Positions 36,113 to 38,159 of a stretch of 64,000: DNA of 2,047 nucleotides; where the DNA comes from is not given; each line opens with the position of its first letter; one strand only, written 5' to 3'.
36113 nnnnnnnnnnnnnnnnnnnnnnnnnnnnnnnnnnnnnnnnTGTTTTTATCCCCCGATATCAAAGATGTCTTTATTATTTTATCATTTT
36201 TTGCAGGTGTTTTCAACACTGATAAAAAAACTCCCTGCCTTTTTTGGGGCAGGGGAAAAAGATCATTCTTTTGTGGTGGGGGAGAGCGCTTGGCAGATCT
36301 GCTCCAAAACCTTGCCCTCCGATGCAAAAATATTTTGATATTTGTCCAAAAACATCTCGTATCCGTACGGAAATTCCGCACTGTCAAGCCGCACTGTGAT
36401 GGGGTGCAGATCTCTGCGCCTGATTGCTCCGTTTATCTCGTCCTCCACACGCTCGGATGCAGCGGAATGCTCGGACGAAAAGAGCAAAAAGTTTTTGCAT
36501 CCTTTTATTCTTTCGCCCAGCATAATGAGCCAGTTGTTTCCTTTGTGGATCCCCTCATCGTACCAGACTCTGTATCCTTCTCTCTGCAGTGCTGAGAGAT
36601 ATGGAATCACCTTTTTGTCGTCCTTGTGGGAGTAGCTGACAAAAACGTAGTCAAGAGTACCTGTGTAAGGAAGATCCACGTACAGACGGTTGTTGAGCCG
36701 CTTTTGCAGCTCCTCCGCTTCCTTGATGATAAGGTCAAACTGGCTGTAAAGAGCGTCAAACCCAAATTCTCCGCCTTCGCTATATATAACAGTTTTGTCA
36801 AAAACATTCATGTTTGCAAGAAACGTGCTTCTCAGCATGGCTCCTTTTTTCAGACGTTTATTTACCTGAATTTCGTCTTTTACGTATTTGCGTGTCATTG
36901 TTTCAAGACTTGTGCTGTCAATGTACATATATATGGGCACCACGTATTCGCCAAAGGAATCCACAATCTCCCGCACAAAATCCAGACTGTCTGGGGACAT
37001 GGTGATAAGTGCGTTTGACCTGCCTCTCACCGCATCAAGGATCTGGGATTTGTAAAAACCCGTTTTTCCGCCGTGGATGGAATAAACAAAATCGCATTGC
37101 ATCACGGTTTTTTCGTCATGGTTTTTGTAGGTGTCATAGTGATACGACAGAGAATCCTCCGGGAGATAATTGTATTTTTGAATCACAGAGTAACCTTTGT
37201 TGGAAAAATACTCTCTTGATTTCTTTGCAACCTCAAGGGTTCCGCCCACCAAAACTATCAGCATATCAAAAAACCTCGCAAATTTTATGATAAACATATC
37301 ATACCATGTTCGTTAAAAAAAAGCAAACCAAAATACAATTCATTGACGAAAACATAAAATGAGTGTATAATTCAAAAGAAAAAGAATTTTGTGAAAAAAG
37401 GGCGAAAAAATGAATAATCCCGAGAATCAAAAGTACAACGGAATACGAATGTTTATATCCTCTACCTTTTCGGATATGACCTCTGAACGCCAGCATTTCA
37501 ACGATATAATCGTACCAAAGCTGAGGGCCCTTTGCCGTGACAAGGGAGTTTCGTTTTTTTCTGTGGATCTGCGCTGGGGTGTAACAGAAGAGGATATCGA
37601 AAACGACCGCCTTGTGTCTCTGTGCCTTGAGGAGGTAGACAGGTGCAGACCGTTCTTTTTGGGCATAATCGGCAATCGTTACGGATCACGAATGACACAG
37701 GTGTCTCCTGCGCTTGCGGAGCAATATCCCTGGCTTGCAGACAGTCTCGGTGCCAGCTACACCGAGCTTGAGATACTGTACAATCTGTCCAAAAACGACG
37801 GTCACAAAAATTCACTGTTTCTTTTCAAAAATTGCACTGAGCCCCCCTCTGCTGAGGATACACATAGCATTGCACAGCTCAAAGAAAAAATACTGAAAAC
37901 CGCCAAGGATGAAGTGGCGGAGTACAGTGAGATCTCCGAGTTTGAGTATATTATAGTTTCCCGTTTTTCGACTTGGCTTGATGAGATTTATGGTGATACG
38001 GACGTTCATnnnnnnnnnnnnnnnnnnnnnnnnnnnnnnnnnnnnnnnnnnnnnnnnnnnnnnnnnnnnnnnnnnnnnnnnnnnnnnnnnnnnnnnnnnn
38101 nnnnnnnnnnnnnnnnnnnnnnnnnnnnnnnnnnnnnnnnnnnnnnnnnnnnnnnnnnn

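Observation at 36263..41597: Divergent TIR-domain gene and DUF4062-STAND-repeat giant gene: candidate two-gene NLR-like immune module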

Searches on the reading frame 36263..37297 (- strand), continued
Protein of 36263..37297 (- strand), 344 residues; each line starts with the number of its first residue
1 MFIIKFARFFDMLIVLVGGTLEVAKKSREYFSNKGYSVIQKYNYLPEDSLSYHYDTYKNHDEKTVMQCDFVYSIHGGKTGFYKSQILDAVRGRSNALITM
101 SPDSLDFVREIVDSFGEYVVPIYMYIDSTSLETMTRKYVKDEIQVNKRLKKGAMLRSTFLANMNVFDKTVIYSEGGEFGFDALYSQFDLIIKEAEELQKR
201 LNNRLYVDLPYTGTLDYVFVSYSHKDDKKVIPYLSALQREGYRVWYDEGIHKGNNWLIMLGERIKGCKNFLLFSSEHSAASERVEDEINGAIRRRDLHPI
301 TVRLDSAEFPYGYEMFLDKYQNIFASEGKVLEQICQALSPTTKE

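Call 73: search_protein_families(library=pfam, alignment_id=A3, max_evalue=0.00001)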
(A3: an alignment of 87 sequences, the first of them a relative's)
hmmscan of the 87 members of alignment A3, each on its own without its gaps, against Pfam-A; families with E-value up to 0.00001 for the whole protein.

A. member 1, L001:6502-7731:+ (410 aa): 1 family
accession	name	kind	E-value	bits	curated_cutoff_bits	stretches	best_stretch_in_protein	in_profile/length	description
PF01553.26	Acyltransferase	-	2.1e-09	37.7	23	1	38-162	1-131/132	Acyltransferase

B. families by the number of members that match (of 87 scanned): 101 families (the first 25 are shown)
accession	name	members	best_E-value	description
PF13676.11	TIR_2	4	6.5e-22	TIR domain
PF00702.32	Hydrolase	3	1.2e-26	haloacid dehalogenase-like hydrolase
PF09335.16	VTT_dom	3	2.5e-20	VTT domain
PF00246.29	Peptidase_M14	2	2.4e-41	Zinc carboxypeptidase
PF06161.16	DUF975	2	2.8e-41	Protein of unknown function (DUF975)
PF02026.21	RyR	2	1.9e-38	RyR domain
PF13419.12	HAD_2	2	2.3e-36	Haloacid dehalogenase-like hydrolase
PF13242.12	Hydrolase_like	2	3.4e-17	HAD-hyrolase-like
PF08239.17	SH3_3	2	7.8e-13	Bacterial SH3 domain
PF12710.13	HAD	2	2.2e-09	haloacid dehalogenase-like hydrolase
PF01582.25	TIR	2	7e-06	TIR domain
PF00154.27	RecA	1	2.8e-137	recA bacterial DNA recombination protein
PF05833.16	NFACT_N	1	7.3e-129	NFACT N-terminal and middle domains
PF02595.20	Gly_kinase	1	2.7e-100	Glycerate kinase family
PF01653.23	DNA_ligase_aden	1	1.8e-96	NAD-dependent DNA ligase adenylation domain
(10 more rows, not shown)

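Call 77: search_dna_similar(query=window:36263-37264:-, collection=phages, mode=protein, max_rows=10)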
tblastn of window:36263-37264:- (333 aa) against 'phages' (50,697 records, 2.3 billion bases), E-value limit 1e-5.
Records with a match: 1; places in all: 1; records where one place covers at least 80% of the query: 0.
Best place of each record, by identity: <60% 1.
By first word of the organism name: Bacteriophage 1.
By host as written in the record: - 1.
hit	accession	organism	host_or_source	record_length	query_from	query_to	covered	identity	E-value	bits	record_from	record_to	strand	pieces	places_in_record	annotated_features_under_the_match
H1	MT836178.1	Bacteriophage sp.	human fecal samples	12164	200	333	40%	37.1%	5e-13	76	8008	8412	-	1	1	record has no annotation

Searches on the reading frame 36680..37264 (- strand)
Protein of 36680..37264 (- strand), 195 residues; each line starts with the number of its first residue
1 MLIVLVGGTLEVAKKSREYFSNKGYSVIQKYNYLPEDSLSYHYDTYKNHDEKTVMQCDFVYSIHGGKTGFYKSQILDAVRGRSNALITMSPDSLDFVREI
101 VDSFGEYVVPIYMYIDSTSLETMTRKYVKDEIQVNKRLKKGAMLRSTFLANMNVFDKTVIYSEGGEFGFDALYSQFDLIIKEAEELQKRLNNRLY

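Call 62: search_protein_representatives(protein=window:36680-37264:-)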
Query: 195 residues. Proteins with E-value up to 0.001 (for the whole library): 79; up to 1e-10: 55; up to 1e-30: 5. The best 79 are listed.
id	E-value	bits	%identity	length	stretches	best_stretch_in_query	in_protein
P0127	2.9e-68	245.8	59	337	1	1-195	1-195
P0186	6.6e-39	150.2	62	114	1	1-113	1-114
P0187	2.4e-37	145.1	41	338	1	1-195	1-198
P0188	1.6e-33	132.6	40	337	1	1-195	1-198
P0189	5.6e-31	124.3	37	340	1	1-195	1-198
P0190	1.6e-28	116.3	39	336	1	1-190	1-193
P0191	8.3e-27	110.8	35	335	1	1-186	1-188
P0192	1.9e-26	109.6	35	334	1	1-195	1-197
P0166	4.8e-26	108.3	37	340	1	1-185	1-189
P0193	1.2e-25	107.0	34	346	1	1-195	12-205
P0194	1.8e-25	106.4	37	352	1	1-195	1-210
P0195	2.6e-24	102.6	36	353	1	1-195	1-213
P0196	3.3e-24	102.3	36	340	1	1-193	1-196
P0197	3.9e-24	102.1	37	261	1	1-195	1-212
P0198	9.7e-24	100.8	33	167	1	1-163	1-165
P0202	3.5e-22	95.7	34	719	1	1-184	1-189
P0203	8.5e-22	94.4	40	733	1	1-181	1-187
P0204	2.0e-21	93.2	35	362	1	1-187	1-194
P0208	4.2e-20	88.9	32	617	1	1-184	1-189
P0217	6.3e-17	78.6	32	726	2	1-186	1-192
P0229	1.2e-13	67.9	28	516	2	1-178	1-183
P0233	3.0e-13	66.6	31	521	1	1-180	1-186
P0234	4.5e-13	66.0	29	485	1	1-188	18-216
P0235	3.6e-12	63.0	35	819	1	1-183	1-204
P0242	8.6e-10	55.3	30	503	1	1-164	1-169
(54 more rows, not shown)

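Call 63: search_protein_families(library=pfam, proteins=[P0202, P0203, P0208, P0217, P0229, P0233, P0234, P0235, P0242, P0204], max_evalue=0.01)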
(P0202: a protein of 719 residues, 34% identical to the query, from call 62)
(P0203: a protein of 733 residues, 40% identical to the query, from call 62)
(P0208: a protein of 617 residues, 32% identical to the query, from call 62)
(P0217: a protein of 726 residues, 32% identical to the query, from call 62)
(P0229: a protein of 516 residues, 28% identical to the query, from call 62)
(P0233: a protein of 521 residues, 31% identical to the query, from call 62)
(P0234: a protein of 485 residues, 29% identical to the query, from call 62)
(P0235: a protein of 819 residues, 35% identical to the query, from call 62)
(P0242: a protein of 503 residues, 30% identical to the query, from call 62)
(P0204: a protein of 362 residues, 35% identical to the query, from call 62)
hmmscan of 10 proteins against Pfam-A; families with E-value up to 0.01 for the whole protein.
P0202 (719 aa): 3 families
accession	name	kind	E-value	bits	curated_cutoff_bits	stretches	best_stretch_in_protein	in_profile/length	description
PF13676.11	TIR_2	-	1.3e-38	132.6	28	2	202-312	1-109/122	TIR domain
PF01582.25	TIR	-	4.2e-17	62.9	21.3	1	199-292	1-97/179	TIR domain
PF08937.16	ThsB_TIR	-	0.0036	18.1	21.2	0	203-281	1-87/100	Thoeris protein ThsB, TIR-like domain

P0203 (733 aa): 4 families
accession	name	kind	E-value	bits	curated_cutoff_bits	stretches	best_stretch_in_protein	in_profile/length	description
PF13676.11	TIR_2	-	7.8e-38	130.1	28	2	201-297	1-98/122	TIR domain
PF01582.25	TIR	-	3.1e-19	69.9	21.3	2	198-293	1-99/179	TIR domain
PF08937.16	ThsB_TIR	-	1.8e-09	38.3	21.2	1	202-286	1-93/100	Thoeris protein ThsB, TIR-like domain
PF12395.13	DUF3658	-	0.00092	19.6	23.3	0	400-487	17-95/107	Protein of unknown function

P0208 (617 aa): 2 families
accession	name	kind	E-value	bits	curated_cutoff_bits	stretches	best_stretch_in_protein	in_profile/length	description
PF13676.11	TIR_2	-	4.6e-13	50.2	28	1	201-313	1-109/122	TIR domain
PF01582.25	TIR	-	0.00095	19.4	21.3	1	201-287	4-93/179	TIR domain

P0217 (726 aa): 2 families
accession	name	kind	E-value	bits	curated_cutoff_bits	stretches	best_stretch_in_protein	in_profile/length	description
PF13676.11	TIR_2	-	1.1e-27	97.3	28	2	594-691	1-93/122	TIR domain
PF01582.25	TIR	-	6.2e-07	29.8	21.3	1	200-296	1-100/179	TIR domain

P0229 (516 aa): 0 families

P0233 (521 aa): 0 families

P0234 (485 aa): 1 family
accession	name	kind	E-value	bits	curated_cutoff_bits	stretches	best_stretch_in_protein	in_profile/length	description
PF13676.11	TIR_2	-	5.2e-07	30.6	28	1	242-330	11-99/122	TIR domain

P0235 (819 aa): 2 families
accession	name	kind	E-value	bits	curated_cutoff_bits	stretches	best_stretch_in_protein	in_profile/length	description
PF13676.11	TIR_2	-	2.2e-25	89.9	28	2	216-326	1-109/122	TIR domain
PF01582.25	TIR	-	1.8e-15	57.6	21.3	2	216-309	4-100/179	TIR domain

P0242 (503 aa): 0 families

P0204 (362 aa): 3 families
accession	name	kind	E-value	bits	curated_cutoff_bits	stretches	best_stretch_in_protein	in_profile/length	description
PF13676.11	TIR_2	-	1.7e-18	67.7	28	1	214-312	1-100/122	TIR domain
PF01582.25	TIR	-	0.00016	21.9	21.3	1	215-301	2-94/179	TIR domain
PF08937.16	ThsB_TIR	-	0.00077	20.3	21.2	1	255-306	47-98/100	Thoeris protein ThsB, TIR-like domain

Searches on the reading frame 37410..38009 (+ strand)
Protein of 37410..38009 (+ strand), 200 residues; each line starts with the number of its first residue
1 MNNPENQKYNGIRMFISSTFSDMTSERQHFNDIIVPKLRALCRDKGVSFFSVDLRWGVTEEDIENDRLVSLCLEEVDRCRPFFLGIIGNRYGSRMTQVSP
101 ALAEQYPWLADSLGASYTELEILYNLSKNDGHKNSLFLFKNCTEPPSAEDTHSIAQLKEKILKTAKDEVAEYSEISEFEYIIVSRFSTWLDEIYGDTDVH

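Call 54: search_solved_structures(query=window:37410-38009:+, max_evalue=1, show_alignments=1)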
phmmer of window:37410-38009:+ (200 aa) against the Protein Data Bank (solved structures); distinct sequences matched with E-value up to 1: 2.
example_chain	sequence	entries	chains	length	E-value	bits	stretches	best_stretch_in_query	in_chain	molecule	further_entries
11gz_A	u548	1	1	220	1.4e-19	74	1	9-133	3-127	Telomerase protein component 1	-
8ciw_A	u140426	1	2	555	0.44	13.6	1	12-75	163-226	(2S)-methylsuccinyl-CoA dehydrogenase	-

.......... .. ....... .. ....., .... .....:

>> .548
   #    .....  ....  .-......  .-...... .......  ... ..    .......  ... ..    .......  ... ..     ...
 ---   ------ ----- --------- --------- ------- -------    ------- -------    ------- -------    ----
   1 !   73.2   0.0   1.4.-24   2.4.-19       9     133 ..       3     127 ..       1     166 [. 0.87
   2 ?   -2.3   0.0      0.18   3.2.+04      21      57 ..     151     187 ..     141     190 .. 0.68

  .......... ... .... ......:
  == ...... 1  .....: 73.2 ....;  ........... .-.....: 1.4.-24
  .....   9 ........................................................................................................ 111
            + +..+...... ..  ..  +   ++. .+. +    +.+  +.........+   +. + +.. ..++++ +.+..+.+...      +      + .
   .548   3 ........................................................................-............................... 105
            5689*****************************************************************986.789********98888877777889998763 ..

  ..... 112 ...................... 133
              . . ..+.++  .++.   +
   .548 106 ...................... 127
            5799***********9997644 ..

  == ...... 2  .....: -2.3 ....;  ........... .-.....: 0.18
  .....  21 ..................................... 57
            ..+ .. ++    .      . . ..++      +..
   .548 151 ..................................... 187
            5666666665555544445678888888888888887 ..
